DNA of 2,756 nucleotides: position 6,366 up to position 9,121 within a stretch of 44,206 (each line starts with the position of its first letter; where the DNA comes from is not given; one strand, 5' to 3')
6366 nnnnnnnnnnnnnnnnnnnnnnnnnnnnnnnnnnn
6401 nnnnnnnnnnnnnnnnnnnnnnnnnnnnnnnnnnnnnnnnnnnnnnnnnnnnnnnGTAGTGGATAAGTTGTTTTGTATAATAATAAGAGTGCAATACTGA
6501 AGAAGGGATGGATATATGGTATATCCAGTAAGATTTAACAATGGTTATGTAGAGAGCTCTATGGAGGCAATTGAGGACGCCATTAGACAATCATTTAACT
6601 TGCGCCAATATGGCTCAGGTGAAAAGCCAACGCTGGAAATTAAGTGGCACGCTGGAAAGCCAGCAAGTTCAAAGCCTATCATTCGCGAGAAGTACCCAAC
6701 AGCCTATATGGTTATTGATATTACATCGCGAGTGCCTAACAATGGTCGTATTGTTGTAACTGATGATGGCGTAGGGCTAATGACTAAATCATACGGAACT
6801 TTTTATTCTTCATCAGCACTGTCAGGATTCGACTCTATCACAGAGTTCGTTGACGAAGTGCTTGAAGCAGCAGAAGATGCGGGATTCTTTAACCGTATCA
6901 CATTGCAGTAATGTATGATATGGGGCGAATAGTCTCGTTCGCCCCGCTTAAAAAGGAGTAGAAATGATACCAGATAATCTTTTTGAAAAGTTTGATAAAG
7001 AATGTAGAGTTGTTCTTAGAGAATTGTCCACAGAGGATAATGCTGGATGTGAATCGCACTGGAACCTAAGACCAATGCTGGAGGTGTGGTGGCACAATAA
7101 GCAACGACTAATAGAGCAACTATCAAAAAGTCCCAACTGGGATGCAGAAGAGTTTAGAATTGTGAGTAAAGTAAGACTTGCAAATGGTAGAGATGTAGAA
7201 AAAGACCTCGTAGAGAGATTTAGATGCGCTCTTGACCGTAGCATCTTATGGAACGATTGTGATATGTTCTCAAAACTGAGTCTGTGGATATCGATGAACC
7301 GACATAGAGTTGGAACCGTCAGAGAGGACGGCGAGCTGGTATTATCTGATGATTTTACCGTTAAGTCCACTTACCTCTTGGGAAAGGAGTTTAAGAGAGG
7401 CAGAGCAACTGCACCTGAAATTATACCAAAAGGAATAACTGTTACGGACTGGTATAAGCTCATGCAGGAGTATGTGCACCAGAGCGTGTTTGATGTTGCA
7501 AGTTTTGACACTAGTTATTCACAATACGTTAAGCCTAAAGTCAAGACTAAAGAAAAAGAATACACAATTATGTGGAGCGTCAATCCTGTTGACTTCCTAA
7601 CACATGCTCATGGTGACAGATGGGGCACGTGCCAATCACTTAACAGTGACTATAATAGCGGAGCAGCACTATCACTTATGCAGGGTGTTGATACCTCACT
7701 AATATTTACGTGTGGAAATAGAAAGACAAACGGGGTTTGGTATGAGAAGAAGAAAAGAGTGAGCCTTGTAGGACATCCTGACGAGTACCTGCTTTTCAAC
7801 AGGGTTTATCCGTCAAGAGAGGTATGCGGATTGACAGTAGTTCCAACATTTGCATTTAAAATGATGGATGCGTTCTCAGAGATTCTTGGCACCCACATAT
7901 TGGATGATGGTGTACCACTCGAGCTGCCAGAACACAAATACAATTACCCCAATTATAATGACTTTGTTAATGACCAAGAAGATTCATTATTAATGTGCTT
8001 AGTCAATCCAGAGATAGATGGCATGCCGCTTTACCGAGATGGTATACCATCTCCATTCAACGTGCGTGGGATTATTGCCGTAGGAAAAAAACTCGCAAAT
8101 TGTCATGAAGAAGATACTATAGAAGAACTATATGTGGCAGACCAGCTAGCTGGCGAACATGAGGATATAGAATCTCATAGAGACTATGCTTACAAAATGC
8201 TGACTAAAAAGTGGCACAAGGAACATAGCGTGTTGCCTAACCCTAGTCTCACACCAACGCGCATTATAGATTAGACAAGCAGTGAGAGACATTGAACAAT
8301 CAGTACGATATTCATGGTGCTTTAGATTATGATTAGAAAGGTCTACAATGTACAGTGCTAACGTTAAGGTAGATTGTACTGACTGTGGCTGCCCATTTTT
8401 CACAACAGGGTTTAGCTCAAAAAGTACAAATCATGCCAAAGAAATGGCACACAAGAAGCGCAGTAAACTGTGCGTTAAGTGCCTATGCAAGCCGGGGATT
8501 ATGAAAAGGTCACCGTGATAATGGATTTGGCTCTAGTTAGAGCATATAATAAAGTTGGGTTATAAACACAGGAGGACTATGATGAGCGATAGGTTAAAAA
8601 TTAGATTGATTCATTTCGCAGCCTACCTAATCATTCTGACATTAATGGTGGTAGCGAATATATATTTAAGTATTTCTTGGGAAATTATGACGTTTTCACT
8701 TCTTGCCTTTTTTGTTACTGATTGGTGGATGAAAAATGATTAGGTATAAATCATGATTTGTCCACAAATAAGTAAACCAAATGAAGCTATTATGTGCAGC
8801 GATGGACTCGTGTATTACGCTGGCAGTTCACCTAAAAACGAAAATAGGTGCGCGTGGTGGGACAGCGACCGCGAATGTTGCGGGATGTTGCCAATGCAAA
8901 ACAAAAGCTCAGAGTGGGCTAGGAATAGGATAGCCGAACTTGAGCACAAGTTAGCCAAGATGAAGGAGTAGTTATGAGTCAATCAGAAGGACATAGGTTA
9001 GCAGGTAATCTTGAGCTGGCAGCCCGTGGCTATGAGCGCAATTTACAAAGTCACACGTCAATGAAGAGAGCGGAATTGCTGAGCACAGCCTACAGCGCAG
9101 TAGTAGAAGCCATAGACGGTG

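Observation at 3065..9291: Duplicated early module: two paralogous proteins of about 437 aa, two paralogous zinc-ribbon proteins and a metallopeptidase between them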

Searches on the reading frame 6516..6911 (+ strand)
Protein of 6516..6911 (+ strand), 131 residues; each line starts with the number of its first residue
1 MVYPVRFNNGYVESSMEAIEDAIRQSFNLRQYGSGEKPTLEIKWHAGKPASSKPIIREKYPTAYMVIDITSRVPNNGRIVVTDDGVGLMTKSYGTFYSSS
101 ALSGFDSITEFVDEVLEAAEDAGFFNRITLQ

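Call 3: search_protein_families(library=pfam, proteins=[window:6516-6911:+], max_evalue=1)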
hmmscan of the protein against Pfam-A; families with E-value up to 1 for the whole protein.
window:6516-6911:+ (131 aa): 0 families

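Call 4: search_protein_families(library=phrogs, proteins=[window:6516-6911:+], max_evalue=0.1)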
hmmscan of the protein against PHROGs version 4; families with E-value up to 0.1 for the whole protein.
window:6516-6911:+ (131 aa): 0 families

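Call 34: search_protein_families(library=ncbifam, proteins=[window:6516-6911:+], max_evalue=0.01)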
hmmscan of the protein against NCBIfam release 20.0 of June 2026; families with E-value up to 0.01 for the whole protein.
window:6516-6911:+ (131 aa): 0 families

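Call 35: search_protein_families(library=padloc, proteins=[window:6516-6911:+], max_evalue=0.01)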
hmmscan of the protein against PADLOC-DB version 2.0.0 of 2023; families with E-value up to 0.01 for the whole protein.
window:6516-6911:+ (131 aa): 0 families

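Call 105: find_homologous_proteins(query=window:6516-6911:+, max_evalue=0.01)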
Query window:6516-6911:+ (131 aa): 1 proteins with E <= 0.01 among 5 candidates.
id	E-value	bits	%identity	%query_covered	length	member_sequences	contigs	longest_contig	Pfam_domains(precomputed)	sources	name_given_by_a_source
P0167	3.3e-69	249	100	89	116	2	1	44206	-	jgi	-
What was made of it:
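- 6516..6911 (+): 131-aa ORFan between PEP and FAM-B. It belongs to the local operon, but its membership of the conserved module is not supported. Only itself among 5.8 billion proteins (call 105).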

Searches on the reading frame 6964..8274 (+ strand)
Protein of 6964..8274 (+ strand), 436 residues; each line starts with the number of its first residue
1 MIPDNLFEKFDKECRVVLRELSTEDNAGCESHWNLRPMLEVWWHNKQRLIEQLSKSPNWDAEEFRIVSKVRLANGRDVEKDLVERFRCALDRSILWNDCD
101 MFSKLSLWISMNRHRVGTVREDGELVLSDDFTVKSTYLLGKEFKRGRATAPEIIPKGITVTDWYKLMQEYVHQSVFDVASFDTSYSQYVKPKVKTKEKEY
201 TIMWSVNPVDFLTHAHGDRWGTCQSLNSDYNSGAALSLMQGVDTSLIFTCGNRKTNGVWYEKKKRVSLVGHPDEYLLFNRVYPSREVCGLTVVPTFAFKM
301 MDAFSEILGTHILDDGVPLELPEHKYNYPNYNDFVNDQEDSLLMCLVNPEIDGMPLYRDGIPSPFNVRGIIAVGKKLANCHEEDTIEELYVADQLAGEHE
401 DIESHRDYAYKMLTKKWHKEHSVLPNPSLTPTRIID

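Call 3: search_protein_families(library=pfam, proteins=[window:6964-8274:+], max_evalue=1)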
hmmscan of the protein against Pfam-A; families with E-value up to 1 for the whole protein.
window:6964-8274:+ (436 aa): 0 families

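Call 4: search_protein_families(library=phrogs, proteins=[window:6964-8274:+], max_evalue=0.1)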
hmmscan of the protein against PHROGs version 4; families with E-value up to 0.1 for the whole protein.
window:6964-8274:+ (436 aa): 1 family
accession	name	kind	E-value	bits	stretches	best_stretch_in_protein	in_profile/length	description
phrog_22740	-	unknown function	0.058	14.9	0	3-35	17-49/99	-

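Call 13: search_dna_similar(query=window:6964-8274:+, collection=phages, mode=protein, max_evalue=1)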
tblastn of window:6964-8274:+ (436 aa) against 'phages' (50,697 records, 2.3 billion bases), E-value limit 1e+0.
Records with a match: 1; places in all: 1; records where one place covers at least 80% of the query: 0.
Best place of each record, by identity: <60% 1.
By first word of the organism name: Phaeobacter 1.
By host as written in the record: Phaeobacter inhibens DSM 17395 1.
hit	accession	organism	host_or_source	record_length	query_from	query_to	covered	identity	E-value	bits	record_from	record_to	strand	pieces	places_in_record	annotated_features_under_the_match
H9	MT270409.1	Phaeobacter phage MD18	Phaeobacter inhibens DSM 17395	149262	44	134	21%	28.6%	1e+0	38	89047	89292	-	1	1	nicotinamide-nucleotide adenylyltransferase, NadM family / ADP-ribose ...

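Call 34: search_protein_families(library=ncbifam, proteins=[window:6964-8274:+], max_evalue=0.01)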
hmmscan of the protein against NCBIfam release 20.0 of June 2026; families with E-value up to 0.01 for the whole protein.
window:6964-8274:+ (436 aa): 0 families

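Call 35: search_protein_families(library=padloc, proteins=[window:6964-8274:+], max_evalue=0.01)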
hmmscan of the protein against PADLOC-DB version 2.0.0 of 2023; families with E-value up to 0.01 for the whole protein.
window:6964-8274:+ (436 aa): 0 families

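Call 70: find_encoding_contigs(protein=window:6964-8274:+, flank=10000, max_places=6)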
Protein window:6964-8274:+ (436 aa): 2 contigs read that carry it; 2 places shown.
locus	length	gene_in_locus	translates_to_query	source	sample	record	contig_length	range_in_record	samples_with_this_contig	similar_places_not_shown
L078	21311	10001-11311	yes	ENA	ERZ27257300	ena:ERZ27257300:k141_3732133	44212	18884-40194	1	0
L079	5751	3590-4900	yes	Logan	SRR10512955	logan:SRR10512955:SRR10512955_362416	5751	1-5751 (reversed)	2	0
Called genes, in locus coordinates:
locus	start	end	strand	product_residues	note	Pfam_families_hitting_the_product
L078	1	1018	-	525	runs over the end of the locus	PF03237:Terminase_6N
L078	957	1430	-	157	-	-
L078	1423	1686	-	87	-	-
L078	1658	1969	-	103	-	-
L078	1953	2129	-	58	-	-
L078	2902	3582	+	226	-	-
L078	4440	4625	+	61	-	-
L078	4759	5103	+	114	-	-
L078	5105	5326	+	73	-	-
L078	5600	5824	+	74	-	-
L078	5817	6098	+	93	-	-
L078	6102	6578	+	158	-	-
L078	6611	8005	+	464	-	-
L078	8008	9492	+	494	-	-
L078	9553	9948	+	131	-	-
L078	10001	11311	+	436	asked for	-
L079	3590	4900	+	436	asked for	-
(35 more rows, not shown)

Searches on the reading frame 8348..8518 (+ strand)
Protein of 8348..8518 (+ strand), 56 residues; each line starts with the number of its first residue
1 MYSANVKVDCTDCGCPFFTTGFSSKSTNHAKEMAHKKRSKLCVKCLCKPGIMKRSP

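Call 3: search_protein_families(library=pfam, proteins=[window:8348-8518:+], max_evalue=1)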
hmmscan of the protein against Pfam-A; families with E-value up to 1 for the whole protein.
window:8348-8518:+ (56 aa): 0 families

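Call 4: search_protein_families(library=phrogs, proteins=[window:8348-8518:+], max_evalue=0.1)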
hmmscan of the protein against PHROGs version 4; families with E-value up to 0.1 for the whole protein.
window:8348-8518:+ (56 aa): 1 family
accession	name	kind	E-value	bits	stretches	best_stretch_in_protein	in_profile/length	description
phrog_24089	-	unknown function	0.091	14.4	1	7-48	6-46/89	-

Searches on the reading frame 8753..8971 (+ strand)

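Call 3: search_protein_families(library=pfam, proteins=[window:8753-8971:+], max_evalue=1)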
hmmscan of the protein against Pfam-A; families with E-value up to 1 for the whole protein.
window:8753-8971:+ (72 aa): 1 family
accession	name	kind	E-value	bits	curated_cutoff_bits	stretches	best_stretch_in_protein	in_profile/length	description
PF08093.16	Toxin_23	-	0.056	14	22.2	1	37-47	10-20/30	Magi 5 toxic peptide family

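Call 4: search_protein_families(library=phrogs, proteins=[window:8753-8971:+], max_evalue=0.1)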
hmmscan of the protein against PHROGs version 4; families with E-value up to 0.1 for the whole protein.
window:8753-8971:+ (72 aa): 1 family
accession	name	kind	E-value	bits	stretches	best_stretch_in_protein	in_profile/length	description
phrog_13489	-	unknown function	0.093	14.1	1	12-43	49-81/102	-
